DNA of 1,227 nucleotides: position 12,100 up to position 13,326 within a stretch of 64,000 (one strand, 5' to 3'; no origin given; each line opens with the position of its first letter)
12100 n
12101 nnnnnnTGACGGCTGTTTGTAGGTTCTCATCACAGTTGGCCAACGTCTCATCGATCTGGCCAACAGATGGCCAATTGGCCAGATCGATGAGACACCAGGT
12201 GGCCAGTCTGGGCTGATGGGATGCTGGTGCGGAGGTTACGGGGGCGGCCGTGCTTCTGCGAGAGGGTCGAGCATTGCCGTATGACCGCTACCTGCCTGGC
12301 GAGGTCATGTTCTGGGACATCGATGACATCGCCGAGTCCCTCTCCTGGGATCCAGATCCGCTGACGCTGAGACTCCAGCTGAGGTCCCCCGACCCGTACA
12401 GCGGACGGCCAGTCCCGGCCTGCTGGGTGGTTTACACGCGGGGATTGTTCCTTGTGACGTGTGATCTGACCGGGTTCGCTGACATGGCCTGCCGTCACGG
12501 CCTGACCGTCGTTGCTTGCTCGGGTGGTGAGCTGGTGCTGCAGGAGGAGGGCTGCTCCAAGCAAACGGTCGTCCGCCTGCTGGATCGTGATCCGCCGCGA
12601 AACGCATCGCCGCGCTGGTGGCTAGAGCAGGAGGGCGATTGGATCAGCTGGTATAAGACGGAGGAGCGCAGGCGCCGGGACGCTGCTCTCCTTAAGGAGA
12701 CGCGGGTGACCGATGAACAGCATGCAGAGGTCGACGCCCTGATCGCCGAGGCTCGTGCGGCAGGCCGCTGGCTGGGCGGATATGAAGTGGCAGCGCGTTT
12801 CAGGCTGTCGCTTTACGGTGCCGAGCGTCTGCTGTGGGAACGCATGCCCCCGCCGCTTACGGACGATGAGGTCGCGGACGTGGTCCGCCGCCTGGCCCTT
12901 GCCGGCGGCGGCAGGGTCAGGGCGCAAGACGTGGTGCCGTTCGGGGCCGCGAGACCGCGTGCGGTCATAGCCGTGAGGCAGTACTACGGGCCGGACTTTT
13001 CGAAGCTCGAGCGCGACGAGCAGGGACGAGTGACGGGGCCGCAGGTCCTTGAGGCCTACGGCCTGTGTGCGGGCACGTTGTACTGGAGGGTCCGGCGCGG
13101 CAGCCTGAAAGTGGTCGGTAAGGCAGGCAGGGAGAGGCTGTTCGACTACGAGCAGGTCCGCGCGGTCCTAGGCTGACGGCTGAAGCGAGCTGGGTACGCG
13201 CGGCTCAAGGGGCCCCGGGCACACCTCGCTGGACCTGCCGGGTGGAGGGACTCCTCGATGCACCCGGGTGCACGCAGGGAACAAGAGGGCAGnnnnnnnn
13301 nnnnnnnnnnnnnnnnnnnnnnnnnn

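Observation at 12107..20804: Tn7-like transposon relic apparently homing to the 3' end of dnaB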

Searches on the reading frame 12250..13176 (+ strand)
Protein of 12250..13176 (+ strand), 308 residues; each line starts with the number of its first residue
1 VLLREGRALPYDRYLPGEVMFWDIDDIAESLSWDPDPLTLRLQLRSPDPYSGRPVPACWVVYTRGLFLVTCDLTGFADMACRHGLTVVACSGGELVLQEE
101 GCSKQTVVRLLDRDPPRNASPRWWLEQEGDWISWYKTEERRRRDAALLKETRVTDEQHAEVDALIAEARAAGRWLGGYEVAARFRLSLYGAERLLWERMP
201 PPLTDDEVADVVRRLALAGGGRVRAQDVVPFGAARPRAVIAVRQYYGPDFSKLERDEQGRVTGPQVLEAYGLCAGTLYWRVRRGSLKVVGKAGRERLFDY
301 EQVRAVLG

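Call 7: search_protein_families(library=pfam, proteins=[window:12250-13176:+], max_evalue=0.01)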
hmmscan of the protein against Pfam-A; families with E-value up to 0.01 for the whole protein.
window:12250-13176:+ (308 aa): 1 family
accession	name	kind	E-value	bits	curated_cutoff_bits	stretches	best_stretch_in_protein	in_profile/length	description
PF12728.13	HTH_17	-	0.004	17.8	27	0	264-305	5-45/51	Helix-turn-helix domain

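Call 67: search_protein_families(library=ncbifam, proteins=[window:12250-13176:+], max_evalue=0.001)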
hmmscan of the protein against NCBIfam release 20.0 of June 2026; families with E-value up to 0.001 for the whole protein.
window:12250-13176:+ (308 aa): 0 families

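Call 68: search_protein_families(library=padloc, proteins=[window:12250-13176:+], max_evalue=0.001)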
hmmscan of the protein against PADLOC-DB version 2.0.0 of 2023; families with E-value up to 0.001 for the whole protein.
window:12250-13176:+ (308 aa): 1 family
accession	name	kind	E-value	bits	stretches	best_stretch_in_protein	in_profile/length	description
PDLC04133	mad1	-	1.1e-06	26.8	1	269-305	14-49/60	mads_1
